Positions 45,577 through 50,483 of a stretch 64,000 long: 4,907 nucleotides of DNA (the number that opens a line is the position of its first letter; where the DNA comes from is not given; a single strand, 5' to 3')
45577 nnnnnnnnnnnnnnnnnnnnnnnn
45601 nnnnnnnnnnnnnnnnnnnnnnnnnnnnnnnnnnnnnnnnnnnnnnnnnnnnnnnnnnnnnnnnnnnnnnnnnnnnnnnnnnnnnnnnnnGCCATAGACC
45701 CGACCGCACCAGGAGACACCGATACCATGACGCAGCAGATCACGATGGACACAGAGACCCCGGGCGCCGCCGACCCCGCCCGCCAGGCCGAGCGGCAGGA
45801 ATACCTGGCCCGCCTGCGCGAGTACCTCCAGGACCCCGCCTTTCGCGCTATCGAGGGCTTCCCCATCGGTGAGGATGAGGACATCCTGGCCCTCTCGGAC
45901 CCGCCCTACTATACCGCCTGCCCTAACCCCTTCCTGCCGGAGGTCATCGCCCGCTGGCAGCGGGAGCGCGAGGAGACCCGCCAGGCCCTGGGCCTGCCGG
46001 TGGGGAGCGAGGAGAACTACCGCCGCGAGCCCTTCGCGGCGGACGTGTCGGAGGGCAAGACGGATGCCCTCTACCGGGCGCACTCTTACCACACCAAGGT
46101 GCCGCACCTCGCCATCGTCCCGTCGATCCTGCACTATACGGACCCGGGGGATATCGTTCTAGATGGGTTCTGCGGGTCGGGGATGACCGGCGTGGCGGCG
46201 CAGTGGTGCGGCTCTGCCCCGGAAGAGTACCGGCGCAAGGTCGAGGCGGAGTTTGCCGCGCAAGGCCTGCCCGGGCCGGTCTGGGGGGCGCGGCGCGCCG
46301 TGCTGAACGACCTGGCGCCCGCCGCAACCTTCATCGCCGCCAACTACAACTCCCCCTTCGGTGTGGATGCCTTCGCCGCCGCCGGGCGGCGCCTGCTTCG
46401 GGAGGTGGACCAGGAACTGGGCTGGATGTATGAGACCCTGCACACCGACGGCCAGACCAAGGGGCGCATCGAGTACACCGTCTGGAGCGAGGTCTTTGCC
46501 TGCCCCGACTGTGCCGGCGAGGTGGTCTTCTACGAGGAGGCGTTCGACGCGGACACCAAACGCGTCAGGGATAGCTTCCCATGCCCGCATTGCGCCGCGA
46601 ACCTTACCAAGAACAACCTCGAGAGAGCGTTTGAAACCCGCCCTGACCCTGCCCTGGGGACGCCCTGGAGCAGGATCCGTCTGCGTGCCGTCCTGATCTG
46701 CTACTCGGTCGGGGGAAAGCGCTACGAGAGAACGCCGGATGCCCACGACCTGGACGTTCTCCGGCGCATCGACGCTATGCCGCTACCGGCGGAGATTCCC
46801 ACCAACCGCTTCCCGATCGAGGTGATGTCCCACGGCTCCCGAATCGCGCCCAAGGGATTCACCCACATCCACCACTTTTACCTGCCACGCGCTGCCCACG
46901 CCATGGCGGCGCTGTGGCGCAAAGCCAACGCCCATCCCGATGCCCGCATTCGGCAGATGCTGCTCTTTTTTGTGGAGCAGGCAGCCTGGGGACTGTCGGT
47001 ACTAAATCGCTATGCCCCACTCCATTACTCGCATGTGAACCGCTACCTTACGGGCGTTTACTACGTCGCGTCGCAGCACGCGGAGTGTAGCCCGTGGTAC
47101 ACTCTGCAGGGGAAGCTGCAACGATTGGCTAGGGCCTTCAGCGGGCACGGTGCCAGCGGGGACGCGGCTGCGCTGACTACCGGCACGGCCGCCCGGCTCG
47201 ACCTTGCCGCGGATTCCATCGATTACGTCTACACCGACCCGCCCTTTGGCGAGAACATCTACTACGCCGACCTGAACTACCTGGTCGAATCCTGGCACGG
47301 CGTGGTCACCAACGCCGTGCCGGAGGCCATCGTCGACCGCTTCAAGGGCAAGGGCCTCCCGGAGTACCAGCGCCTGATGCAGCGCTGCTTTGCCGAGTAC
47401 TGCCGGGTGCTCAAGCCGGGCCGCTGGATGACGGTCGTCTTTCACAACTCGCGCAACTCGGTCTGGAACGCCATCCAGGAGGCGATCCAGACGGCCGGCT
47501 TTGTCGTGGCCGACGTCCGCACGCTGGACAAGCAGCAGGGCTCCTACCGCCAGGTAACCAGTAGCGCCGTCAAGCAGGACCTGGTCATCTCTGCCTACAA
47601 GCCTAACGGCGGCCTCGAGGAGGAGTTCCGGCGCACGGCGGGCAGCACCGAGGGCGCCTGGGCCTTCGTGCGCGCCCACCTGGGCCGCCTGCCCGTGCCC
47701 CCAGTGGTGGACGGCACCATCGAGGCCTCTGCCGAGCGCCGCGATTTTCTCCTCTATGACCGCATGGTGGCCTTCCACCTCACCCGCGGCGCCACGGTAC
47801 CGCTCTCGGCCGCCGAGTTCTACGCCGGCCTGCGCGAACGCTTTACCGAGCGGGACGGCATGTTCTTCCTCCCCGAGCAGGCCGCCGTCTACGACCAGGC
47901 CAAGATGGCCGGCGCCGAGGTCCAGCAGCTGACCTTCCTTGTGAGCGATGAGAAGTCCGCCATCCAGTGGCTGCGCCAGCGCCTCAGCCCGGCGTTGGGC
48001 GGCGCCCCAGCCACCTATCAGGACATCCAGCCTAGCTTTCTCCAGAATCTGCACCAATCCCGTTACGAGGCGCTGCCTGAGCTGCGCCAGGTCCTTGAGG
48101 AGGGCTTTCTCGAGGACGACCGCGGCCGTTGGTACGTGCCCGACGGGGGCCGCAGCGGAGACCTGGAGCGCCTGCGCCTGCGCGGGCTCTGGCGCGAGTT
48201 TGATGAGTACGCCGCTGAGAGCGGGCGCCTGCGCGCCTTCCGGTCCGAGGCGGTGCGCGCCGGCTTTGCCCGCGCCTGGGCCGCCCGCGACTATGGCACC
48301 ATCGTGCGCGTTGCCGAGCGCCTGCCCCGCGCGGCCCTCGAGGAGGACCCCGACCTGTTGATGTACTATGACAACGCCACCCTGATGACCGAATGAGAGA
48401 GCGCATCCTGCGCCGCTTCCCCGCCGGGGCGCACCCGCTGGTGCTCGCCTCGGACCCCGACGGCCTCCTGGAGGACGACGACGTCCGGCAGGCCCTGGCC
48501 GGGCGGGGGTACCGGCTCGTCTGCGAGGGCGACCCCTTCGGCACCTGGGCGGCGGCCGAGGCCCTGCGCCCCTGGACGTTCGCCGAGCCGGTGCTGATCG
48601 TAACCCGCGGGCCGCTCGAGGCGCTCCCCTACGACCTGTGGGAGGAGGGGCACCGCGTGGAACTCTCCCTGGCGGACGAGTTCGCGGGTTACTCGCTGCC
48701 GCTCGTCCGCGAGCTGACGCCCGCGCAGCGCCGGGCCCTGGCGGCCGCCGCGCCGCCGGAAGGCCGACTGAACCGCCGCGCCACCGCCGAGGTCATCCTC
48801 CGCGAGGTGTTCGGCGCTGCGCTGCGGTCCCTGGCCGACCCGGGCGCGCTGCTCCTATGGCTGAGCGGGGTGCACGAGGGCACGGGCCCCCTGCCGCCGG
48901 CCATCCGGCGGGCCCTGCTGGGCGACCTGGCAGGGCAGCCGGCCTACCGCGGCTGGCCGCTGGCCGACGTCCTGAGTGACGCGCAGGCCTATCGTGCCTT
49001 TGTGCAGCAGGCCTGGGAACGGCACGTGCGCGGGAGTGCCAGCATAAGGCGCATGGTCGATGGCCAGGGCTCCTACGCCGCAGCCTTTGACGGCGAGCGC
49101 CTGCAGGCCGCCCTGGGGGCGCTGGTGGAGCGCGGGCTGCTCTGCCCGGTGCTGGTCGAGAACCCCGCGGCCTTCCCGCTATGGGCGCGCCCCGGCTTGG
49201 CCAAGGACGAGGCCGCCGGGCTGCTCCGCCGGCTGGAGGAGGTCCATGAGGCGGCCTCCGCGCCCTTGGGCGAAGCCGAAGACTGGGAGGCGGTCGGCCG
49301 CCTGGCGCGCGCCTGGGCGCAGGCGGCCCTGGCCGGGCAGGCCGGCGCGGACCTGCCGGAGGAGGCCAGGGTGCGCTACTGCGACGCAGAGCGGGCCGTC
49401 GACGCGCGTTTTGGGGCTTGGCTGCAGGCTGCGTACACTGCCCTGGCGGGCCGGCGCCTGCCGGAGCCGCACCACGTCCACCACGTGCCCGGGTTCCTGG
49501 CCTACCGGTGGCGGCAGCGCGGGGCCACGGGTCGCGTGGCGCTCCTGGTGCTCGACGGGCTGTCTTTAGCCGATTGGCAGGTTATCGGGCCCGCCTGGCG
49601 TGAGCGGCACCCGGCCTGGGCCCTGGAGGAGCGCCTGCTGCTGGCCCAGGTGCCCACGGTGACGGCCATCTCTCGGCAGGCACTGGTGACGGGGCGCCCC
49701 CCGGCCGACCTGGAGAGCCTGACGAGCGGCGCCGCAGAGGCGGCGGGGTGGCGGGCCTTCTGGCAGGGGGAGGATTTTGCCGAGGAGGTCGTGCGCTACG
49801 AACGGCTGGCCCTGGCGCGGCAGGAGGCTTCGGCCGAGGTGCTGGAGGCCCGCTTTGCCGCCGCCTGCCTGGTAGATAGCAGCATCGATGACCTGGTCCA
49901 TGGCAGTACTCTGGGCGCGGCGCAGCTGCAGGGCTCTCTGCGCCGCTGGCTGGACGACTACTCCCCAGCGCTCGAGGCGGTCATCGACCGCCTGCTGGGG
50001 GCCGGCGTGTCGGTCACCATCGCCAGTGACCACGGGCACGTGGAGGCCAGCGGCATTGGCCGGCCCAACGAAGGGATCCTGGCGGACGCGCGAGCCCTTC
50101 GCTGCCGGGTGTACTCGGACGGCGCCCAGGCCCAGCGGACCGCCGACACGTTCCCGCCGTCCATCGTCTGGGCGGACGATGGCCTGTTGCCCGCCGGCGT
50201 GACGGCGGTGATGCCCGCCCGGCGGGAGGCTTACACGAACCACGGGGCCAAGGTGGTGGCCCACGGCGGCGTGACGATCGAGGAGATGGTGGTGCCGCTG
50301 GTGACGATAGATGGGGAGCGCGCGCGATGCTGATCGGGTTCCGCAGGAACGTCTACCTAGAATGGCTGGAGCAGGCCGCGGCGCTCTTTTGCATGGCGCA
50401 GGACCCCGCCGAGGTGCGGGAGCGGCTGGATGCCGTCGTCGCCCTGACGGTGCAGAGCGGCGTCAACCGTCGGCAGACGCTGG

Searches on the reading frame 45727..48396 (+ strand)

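Call 44: search_protein_families(library=pfam, proteins=[window:45727-48396:+], max_evalue=0.00001)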
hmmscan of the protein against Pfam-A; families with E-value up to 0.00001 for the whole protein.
window:45727-48396:+ (889 aa): 1 family
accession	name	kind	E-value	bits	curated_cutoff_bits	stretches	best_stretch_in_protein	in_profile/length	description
PF01555.25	N6_N4_Mtase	-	3.5e-15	57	26.7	1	114-159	159-200/221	DNA methylase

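Call 80: search_protein_families(library=padloc, proteins=[window:45727-48396:+], max_evalue=0.00001)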
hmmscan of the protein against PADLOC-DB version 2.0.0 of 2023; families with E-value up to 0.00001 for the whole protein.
window:45727-48396:+ (889 aa): 13 families
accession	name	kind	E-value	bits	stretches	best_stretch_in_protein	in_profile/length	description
PDLC02541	PglX|PglXI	-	0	1196.4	2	18-797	28-792/919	PglXI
PDLC03346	MTase_II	-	3.5e-278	923.6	3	244-798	357-923/1068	Type II methyltransferase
PDLC03312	MTase_II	-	2.7e-82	275.2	3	436-618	1065-1254/1344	Type II methyltransferase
PDLC03319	MTase_II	-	5.1e-13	46.7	1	487-627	281-423/503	Type II methyltransferase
PDLC03371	MTase_II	-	5.6e-10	37.2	1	121-159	191-229/260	Type II methyltransferase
PDLC03325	MTase_II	-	1.7e-09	34.9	1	477-577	271-367/426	Type II methyltransferase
PDLC03228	MTase_II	-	2e-07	29.1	0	121-162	144-185/227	Type II methyltransferase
PDLC03353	MTase_II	-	2.8e-07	28.4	0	493-611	23-126/260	Type II methyltransferase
PDLC03216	MTase_II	-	6.7e-07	26.6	0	122-159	195-232/364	Type II methyltransferase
PDLC03233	MTase_II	-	1.1e-06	25.5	0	479-531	474-526/731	Type II methyltransferase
PDLC03738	oMTase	-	5e-06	23.5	0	123-160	206-243/376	orphan methyltransferase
PDLC03367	MTase_II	-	6e-06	22.9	0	495-594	343-444/633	Type II methyltransferase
PDLC03321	MTase_II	-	9.6e-06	23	0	493-610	28-141/245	Type II methyltransferase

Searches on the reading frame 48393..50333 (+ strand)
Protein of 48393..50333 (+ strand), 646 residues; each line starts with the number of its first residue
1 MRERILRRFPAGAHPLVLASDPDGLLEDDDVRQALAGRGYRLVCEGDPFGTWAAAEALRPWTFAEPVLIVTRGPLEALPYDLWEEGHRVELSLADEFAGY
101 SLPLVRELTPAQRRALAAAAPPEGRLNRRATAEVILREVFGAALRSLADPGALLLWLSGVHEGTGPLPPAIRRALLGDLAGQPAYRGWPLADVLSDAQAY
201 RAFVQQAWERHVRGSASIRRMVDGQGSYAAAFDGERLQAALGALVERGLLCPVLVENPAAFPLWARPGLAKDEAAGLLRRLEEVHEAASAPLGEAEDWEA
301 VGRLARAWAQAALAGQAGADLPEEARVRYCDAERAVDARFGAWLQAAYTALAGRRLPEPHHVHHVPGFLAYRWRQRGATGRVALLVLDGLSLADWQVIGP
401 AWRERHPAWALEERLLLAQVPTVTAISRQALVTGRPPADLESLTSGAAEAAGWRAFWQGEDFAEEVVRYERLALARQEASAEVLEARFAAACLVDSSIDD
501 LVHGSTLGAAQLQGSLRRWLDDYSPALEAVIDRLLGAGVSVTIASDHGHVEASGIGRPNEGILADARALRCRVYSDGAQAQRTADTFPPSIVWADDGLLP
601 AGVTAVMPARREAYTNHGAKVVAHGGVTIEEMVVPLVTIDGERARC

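Call 44: search_protein_families(library=pfam, proteins=[window:48393-50333:+], max_evalue=0.00001)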
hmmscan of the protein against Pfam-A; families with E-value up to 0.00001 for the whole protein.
window:48393-50333:+ (646 aa): 1 family
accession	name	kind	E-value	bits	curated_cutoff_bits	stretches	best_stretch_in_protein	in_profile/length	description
PF08665.17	PglZ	-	2.8e-06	27.9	25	1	381-550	2-173/179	PglZ domain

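Call 80: search_protein_families(library=padloc, proteins=[window:48393-50333:+], max_evalue=0.00001)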
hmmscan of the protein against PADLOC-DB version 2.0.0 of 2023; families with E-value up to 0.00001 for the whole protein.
window:48393-50333:+ (646 aa): 4 families
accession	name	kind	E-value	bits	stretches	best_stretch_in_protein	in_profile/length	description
PDLC02558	PglZ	-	2.2e-115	384.4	1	2-641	5-663/666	PglZ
PDLC02556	PglZ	-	1.2e-68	230.3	1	2-640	3-638/641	PglZ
PDLC02555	PglZ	-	1.7e-14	51.3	1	381-639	367-611/613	PglZ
PDLC02565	PglZ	-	2.2e-07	27.6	1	379-638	481-731/910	PglZ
